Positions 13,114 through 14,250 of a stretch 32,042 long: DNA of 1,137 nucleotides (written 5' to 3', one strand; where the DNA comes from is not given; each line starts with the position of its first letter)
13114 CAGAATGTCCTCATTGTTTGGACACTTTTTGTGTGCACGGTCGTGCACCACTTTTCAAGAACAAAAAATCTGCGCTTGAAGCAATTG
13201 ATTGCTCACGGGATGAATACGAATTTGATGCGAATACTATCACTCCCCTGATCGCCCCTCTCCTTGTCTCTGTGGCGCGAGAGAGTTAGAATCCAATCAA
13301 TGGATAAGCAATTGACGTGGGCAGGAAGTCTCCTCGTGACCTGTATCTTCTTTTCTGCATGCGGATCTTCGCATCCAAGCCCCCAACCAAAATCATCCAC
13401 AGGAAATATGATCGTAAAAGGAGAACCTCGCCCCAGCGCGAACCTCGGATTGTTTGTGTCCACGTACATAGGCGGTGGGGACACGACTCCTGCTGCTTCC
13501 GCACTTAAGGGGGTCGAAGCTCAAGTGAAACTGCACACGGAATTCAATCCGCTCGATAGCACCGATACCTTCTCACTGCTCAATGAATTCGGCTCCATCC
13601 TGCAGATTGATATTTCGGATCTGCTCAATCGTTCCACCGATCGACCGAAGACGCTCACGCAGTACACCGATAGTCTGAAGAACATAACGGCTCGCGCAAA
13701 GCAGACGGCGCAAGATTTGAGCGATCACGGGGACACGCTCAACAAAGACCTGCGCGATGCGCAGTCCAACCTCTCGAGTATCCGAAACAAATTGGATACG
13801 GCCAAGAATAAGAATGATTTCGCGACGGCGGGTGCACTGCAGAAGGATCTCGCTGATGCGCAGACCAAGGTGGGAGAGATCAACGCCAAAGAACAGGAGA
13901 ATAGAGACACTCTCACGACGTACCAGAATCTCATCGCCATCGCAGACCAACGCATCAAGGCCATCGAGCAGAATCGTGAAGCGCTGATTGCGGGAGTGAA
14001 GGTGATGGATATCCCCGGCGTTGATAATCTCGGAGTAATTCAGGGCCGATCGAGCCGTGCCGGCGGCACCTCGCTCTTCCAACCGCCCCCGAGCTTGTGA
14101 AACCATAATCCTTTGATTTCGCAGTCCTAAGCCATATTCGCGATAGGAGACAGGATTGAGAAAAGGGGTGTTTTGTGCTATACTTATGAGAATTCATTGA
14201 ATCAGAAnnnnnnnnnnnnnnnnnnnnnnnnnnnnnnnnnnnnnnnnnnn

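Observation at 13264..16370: Orphan VirB4-like ATPase with a proline-rich tail, paired with a coiled-coil lipoprotein and embedded among translation genes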

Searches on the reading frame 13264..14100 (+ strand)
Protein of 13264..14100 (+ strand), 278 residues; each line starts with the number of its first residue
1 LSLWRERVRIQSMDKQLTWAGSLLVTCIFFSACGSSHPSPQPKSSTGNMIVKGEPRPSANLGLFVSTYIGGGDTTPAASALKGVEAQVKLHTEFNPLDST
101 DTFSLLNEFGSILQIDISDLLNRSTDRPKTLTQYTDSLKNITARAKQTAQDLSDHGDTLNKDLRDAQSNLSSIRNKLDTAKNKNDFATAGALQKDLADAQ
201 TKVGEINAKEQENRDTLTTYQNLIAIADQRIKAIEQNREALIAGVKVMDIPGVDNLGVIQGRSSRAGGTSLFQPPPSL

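Call 4: search_protein_families(library=pfam, proteins=[window:13264-14100:+], max_evalue=0.01)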
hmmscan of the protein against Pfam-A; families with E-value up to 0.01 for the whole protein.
window:13264-14100:+ (278 aa): 2 families
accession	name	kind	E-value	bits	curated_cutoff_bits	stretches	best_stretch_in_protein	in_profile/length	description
PF04888.17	SseC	-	0.0074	16.4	30.2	1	156-242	217-292/312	Secretion system effector C (SseC) like family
PF09762.14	CCDC93_CC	-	0.0095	15.4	30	0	151-239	328-418/429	CCDC93 coiled-coil domain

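Call 8: search_protein_families(library=ncbifam, proteins=[window:13264-14100:+], max_evalue=0.01)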
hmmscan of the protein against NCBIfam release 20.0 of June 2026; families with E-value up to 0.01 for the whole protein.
window:13264-14100:+ (278 aa): 8 families
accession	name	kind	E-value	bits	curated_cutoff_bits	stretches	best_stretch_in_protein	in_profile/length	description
TIGR04320.1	Surf_Exclu_PgrA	domain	0.00015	21.2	70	1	131-227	254-355/360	SEC10/PgrA surface exclusion domain-containing protein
TIGR02168.1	SMC_prok_B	equivalog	0.00016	19.5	567.35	1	116-242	816-944/1181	chromosome segregation protein SMC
NF045487.1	ASRP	equivalog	0.00072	18.3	300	1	129-234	132-237/593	archaea-specific SMC-related protein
TIGR02169.1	SMC_prok_A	equivalog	0.00079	17.2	729.4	1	124-238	825-941/1165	chromosome segregation protein SMC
NF041035.1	Rad50_Halo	equivalog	0.001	17.5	1000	1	120-238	493-608/883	DNA double-strand break repair ATPase Rad50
TIGR03185.1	DNA_S_dndD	equivalog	0.004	15.7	245.85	1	109-236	345-470/650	DNA sulfur modification protein DndD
TIGR04523.1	Mplasa_alph_rch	subfamily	0.0058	14.6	270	1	100-242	439-581/745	helix-rich protein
NF033928.1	alph_xenorhab_A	subfamily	0.0073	15.6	125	1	123-212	119-206/339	alpha-xenorhabdolysin family binary toxin subunit A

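Call 21: find_homologous_proteins(query=window:13300-14100:+, max_evalue=0.001)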
Query window:13300-14100:+ (266 aa): 25 proteins with E <= 0.001 among 975 candidates.
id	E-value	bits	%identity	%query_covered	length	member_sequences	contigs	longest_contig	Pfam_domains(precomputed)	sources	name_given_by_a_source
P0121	2.6e-141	487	100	86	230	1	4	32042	-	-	-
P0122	6.6e-75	270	55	94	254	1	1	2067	-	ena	-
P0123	3.9e-69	251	51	94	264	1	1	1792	-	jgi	jgi:ribosomal protein S12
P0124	5.4e-68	247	49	96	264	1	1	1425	-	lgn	-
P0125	5.7e-66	241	54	82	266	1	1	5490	-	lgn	-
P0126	1.4e-61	226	45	97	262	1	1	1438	-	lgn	-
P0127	5.4e-38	149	35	88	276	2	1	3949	-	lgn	-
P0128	5.5e-38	149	36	91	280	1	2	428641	-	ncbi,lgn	-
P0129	2.6e-37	147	34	97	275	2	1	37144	-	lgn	-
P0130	5.2e-37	146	38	97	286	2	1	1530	-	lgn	-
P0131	5.5e-37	146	39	82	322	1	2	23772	-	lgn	-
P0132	2.1e-35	141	37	93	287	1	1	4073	-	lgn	-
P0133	8.3e-35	139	38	95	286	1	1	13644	-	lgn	-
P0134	3.6e-34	137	38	96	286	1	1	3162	-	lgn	-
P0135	1.4e-32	131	34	95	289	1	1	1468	-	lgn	-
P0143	8.3e-29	119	33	96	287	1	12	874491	-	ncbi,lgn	-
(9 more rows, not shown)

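Call 36: predict_structure(alignment_id=A2)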
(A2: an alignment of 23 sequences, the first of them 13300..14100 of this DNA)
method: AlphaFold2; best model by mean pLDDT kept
length: 266 residues; sequences in the alignment: 23
mean_pLDDT: 73.1   pTM: 0.58
mean pLDDT of the five models: 73.1, 71.9, 70.6, 67.3, 65.9
residues with pLDDT >= 90: 135; 70-90: 15; 50-70: 38; < 50: 78
segments of 3 or more residues with pLDDT < 50: 1-4, 17-65, 246-266
pLDDT, mean of each block of 10 residues (from residue 1): 48 52 38 32 41 45 51 53 72 90 92 96 96 95 95 97 97 97 97 94 94 95 92 73 49 41 41
secondary structure, 60 per line:
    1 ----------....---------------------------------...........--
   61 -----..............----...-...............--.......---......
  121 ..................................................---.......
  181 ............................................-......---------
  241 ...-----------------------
elements in order: H11-14 H48-58 H66-79 H88-102 H105-111 H115-170 H174-224 H226-231
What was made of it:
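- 13300..14100 (+): Clade-restricted lipoprotein of 266 aa. It has a signal peptide with lipobox FSAC (Cys21), a linker of about 45 aa that is probably disordered, and a helical bundle with a long hairpin (helices 115-170 and 174-224). Conserved motifs are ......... and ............-KV-D-PG. AlphaFold2 gives block-mean pLDDT of 90 or more across roughly residues 91-230 (call 36).
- Checked: AlphaFold2 gives a long helical hairpin (call 36).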

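Call 42: fold_search(model_id=the predicted structure, library=pdb)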
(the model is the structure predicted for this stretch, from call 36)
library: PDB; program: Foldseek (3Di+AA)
matches with E <= 10: 710; with E <= 0.001: 0
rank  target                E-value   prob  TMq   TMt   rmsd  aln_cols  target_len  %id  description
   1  6h2e_Q                6.4e-03  1.00  0.36  0.36  16.4       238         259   14  Structure of the soluble AhlC of the tripartite alpha-pore forming toxin, AHL, from Aeromonas hydrophila. (released 2019-07-10)
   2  6h2d_S                7.8e-03  1.00  0.35  0.42  10.4       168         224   15  Structure of the soluble AhlC of the tripartite alpha-pore forming toxin, AHL, from Aeromonas hydrophila. (released 2019-07-10)
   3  6h2d_P                1.2e-02  1.00  0.35  0.42   9.7       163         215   18  Structure of the soluble AhlC of the tripartite alpha-pore forming toxin, AHL, from Aeromonas hydrophila. (released 2019-07-10)
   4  6h2d_Q                1.8e-02  1.00  0.35  0.44   6.5       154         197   10  Structure of the soluble AhlC of the tripartite alpha-pore forming toxin, AHL, from Aeromonas hydrophila. (released 2019-07-10)
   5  6r1j_J                2.2e-02  1.00  0.36  0.36  16.0       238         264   14  Structure of the soluble AhlC triple head mutant of the tripartite alpha-pore forming toxin, AHL, from Aeromonas hydro (released 2019-07-10)
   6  6h2e_P                2.4e-02  1.00  0.41  0.42  15.0       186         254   13  Structure of the soluble AhlC of the tripartite alpha-pore forming toxin, AHL, from Aeromonas hydrophila. (released 2019-07-10)
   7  6r1j_D                2.9e-02  1.00  0.40  0.42  22.3       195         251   16  Structure of the soluble AhlC triple head mutant of the tripartite alpha-pore forming toxin, AHL, from Aeromonas hydro (released 2019-07-10)
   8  4whe                  3.3e-02  1.00  0.34  0.59   4.8       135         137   15  Crystal structure of E. coli phage shock protein A (PspA 1-144) (released 2015-09-02)
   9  6gy8_A                3.7e-02  0.89  0.21  0.17  20.0       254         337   11  Crystal structure of XaxA from Xenorhabdus nematophila (released 2018-07-25)
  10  4tql_A                6.5e-02  0.96  0.28  0.31  14.3       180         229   16  Computationally designed three helix bundle (released 2014-10-15)
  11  6vbu_2                7.6e-02  1.00  0.29  0.13   7.8       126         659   17  Structure of the bovine BBSome complex (released 2020-01-29)
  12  8sbj_B                8.5e-02  1.00  0.40  0.41  17.2       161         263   10  Co-structure Phosphatidylinositol 4,5-bisphosphate 3-kinase catalytic subunit alpha isoform complexed with brain penet (released 2023-07-19)
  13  4mu6                  8.5e-02  0.60  0.23  0.22  25.7       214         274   11  Crystal Structure of the N-terminal domain of Effector Protein LegC3 from Legionella pneumophila (released 2013-12-11)
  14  5dxu_B                1.2e-01  1.00  0.39  0.60  18.8       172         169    9  p110delta/p85alpha with GDC-0326 (released 2016-01-27)
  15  8tgd_B                1.2e-01  0.99  0.40  0.43  23.5       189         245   10  STX-478, a Mutant-Selective, Allosteric Inhibitor bound to H1047R PI3Kalpha (released 2023-09-06)
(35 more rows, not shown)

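Call 44: find_encoding_contigs(protein=P0143, flank=10000, max_places=1)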
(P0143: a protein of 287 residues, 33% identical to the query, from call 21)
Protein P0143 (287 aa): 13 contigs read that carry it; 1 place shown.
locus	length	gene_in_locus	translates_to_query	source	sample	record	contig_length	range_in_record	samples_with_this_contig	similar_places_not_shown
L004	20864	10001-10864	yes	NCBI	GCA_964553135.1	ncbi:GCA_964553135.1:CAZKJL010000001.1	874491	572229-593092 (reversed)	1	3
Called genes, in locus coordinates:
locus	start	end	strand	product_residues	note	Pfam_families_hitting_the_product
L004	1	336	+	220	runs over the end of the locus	PF02698:DUF218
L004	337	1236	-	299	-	PF00892:EamA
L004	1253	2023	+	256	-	PF00561:Abhydrolase_1, PF00975:Thioesterase (weak), PF12146:Hydrolase_4, PF12697:Abhydrolase_6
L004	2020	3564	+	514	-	PF08245:Mur_ligase_M, PF02875:Mur_ligase_C (weak)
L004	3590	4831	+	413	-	PF01041:DegT_DnrJ_EryC1, PF00155:Aminotran_1_2 (weak)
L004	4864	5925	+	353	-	PF02388:FemAB, PF13480:Acetyltransf_6, PF02388:FemAB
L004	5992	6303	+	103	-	-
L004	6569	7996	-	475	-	PF08239:SH3_3, PF01522:Polysacc_deac_1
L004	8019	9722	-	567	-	PF03485:Arg_tRNA_synt_N, PF00750:tRNA-synt_1d, PF05746:DALR_1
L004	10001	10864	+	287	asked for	-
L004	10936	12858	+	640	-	PF01935:DUF87 (faint), PF11130:TraC_F_IV (weak), PF12846:AAA_10 (faint), PF19044:P-loop_TraG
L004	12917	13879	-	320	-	PF01368:DHH, PF02272:DHHA1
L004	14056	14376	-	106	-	PF02033:RBFA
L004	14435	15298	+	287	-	PF00551:Formyl_trans_N, PF02911:Formyl_trans_C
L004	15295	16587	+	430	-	PF18884:TSP3_bac (weak), PF00395:SLH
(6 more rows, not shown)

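Call 45: find_encoding_contigs(protein=P0128, flank=10000, max_places=1)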
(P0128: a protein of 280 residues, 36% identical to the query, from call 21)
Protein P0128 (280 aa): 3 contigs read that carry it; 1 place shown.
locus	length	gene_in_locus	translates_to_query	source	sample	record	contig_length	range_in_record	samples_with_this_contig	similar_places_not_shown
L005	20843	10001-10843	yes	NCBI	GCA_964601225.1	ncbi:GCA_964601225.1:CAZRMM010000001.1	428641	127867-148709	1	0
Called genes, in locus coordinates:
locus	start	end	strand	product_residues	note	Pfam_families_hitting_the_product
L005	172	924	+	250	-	PF00561:Abhydrolase_1, PF00975:Thioesterase (weak), PF12146:Hydrolase_4, PF12697:Abhydrolase_6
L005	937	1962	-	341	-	-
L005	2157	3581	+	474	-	PF08245:Mur_ligase_M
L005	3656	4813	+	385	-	PF01041:DegT_DnrJ_EryC1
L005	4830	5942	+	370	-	PF02388:FemAB, PF13480:Acetyltransf_6, PF02388:FemAB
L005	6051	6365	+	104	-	-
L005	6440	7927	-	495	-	PF06347:SH3_4 (faint), PF08239:SH3_3, PF01522:Polysacc_deac_1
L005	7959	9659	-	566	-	PF03485:Arg_tRNA_synt_N, PF00750:tRNA-synt_1d, PF05746:DALR_1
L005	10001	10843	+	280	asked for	-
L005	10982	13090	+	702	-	PF11130:TraC_F_IV, PF01935:DUF87, PF12846:AAA_10 (faint), PF19044:P-loop_TraG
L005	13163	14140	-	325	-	PF01368:DHH, PF02272:DHHA1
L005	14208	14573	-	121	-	PF02033:RBFA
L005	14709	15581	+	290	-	PF00551:Formyl_trans_N, PF02911:Formyl_trans_C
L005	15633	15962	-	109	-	PF04845:PurA (weak)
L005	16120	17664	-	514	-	PF00133:tRNA-synt_1, PF01921:tRNA-synt_1f (faint), PF09334:tRNA-synt_1g, PF00133:tRNA-synt_1, PF01406:tRNA-synt_1e (weak)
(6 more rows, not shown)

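Call 46: find_encoding_contigs(protein=P0129, flank=10000, max_places=1)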
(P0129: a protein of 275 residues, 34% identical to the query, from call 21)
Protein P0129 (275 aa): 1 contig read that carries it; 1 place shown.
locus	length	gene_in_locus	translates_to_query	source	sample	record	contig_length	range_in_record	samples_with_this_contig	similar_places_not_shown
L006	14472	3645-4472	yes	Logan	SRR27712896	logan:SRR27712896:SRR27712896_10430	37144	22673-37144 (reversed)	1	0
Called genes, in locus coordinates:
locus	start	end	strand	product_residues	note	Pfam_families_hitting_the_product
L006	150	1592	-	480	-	PF06347:SH3_4 (faint), PF08239:SH3_3, PF01522:Polysacc_deac_1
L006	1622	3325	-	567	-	PF03485:Arg_tRNA_synt_N, PF00750:tRNA-synt_1d, PF05746:DALR_1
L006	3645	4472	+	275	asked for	-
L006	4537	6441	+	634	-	PF19044:P-loop_TraG, PF01935:DUF87, PF12846:AAA_10 (faint), PF19044:P-loop_TraG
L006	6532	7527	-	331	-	PF01368:DHH, PF02272:DHHA1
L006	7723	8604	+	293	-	PF00551:Formyl_trans_N, PF02911:Formyl_trans_C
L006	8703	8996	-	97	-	PF04845:PurA (weak)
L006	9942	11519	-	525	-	PF00133:tRNA-synt_1, PF01406:tRNA-synt_1e (faint), PF09334:tRNA-synt_1g, PF00133:tRNA-synt_1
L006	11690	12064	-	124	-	PF18895:T4SS_pilin (faint)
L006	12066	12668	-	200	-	PF18895:T4SS_pilin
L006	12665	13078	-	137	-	PF18895:T4SS_pilin (weak)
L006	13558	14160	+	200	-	-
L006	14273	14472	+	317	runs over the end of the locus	PF01966:HD (weak)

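Call 61: search_protein_families(library=pfam, proteins=[window:13300-14100:+], max_evalue=1)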
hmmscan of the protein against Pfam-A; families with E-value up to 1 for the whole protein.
window:13300-14100:+ (266 aa): 21 families
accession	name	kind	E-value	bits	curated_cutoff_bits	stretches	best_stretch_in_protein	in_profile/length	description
PF09762.14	CCDC93_CC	-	0.0048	16.4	30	1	139-227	328-418/429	CCDC93 coiled-coil domain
PF04888.17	SseC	-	0.0067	16.5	30.2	1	144-230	217-292/312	Secretion system effector C (SseC) like family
PF10241.14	KxDL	-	0.015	16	27.2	1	106-167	12-73/86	Uncharacterized conserved protein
PF00210.30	Ferritin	-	0.025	14.9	24.5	1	138-186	76-124/142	Ferritin-like domain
PF00261.25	Tropomyosin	-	0.025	14.5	38.6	1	103-170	167-237/242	Tropomyosin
PF07888.16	CALCOCO1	-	0.029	13.7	36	1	103-227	136-261/496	Calcium binding and coiled-coil domain (CALCOCO1) like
PF04012.17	PspA_IM30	-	0.059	13.4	33.9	1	93-232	2-141/220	PspA/IM30 family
PF00836.24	Stathmin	-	0.06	13.8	24.7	1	155-232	41-115/136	Stathmin family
PF02601.20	Exonuc_VII_L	-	0.061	13.2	35.9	1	91-206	146-260/315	Exonuclease VII, large subunit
PF15294.11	Leu_zip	-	0.083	12.8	28.2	1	79-197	116-234/275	Leucine zipper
PF03938.19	OmpH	-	0.12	13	32.4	1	131-222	15-104/141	Outer membrane protein (OmpH-like)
PF05549.16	Allexi_40kDa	-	0.15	12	26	1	88-177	59-146/271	Allexivirus 40kDa protein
PF16566.10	CREPT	-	0.22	12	29.3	1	108-171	49-112/147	Cell-cycle alteration and expression-elevated protein in tumour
PF04871.18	Uso1_p115_C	-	0.23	12.2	28.4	1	132-201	5-72/121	Uso1 / p115 like vesicle tethering protein, C terminal region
PF12795.12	MscS_porin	-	0.27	11.2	34.4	0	117-227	17-130/238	Mechanosensitive ion channel porin domain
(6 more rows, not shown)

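Call 62: find_homologous_proteins(query=A2, max_evalue=0.001)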
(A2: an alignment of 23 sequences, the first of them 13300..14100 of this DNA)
Query A2 (23 sequences) (266 aa, profile of the alignment): 90 proteins with E <= 0.001 among 8000 candidates.
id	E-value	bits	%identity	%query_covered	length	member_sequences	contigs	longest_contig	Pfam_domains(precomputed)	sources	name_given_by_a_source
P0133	9.0e-118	410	38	95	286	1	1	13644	-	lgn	-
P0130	1.2e-117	410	38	97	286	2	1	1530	-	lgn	-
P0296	1.7e-114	400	36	96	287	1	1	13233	-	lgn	-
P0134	6.8e-114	398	38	96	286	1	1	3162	-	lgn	-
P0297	7.8e-114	398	36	96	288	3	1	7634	-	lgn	-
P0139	1.0e-113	397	37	95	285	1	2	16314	-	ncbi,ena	-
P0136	4.4e-113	395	37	96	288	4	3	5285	-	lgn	-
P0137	2.0e-112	393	37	97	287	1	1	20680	-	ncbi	-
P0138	2.9e-112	392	35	94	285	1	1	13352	-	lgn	-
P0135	1.7e-111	390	34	95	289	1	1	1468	-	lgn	-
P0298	1.6e-110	387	35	98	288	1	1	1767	-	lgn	-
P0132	4.2e-109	382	37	93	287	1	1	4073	-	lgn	-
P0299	1.8e-108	380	36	95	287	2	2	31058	-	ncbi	-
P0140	1.9e-106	373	35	96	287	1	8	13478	-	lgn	-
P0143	1.9e-106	373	33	96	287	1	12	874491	-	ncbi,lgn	-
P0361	3.7e-63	231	35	83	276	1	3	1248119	-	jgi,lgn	-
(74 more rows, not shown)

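Call 63: find_encoding_contigs(protein=P0361, flank=10000, max_places=1)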
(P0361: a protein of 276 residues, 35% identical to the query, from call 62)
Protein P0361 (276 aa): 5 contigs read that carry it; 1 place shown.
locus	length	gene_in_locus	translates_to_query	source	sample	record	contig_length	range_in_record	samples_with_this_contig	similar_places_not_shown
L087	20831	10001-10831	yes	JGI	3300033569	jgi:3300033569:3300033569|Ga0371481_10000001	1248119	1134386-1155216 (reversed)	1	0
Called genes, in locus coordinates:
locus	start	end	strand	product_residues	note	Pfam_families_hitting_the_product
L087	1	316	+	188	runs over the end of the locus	-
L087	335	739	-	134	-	-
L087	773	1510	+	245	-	PF00561:Abhydrolase_1, PF06342:DUF1057 (weak), PF12146:Hydrolase_4, PF12697:Abhydrolase_6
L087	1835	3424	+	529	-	PF08245:Mur_ligase_M, PF02875:Mur_ligase_C (weak)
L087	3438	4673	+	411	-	PF00155:Aminotran_1_2, PF01041:DegT_DnrJ_EryC1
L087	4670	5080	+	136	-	-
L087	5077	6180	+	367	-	PF02388:FemAB, PF13480:Acetyltransf_6, PF02388:FemAB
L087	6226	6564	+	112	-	-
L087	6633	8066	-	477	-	PF08239:SH3_3, PF01522:Polysacc_deac_1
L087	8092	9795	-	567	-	PF03485:Arg_tRNA_synt_N, PF00750:tRNA-synt_1d, PF05746:DALR_1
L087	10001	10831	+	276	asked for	-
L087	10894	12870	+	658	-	PF11130:TraC_F_IV (weak), PF01935:DUF87, PF12846:AAA_10 (faint), PF19044:P-loop_TraG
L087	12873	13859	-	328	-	PF01368:DHH, PF02272:DHHA1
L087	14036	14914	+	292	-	PF00551:Formyl_trans_N, PF02911:Formyl_trans_C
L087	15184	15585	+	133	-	-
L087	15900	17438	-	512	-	PF00133:tRNA-synt_1, PF01406:tRNA-synt_1e (weak), PF09334:tRNA-synt_1g, PF00133:tRNA-synt_1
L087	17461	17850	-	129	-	PF18895:T4SS_pilin (weak)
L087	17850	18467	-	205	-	PF18895:T4SS_pilin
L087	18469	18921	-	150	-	PF18895:T4SS_pilin (weak)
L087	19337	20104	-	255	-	PF01026:TatD_DNase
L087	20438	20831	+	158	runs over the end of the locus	-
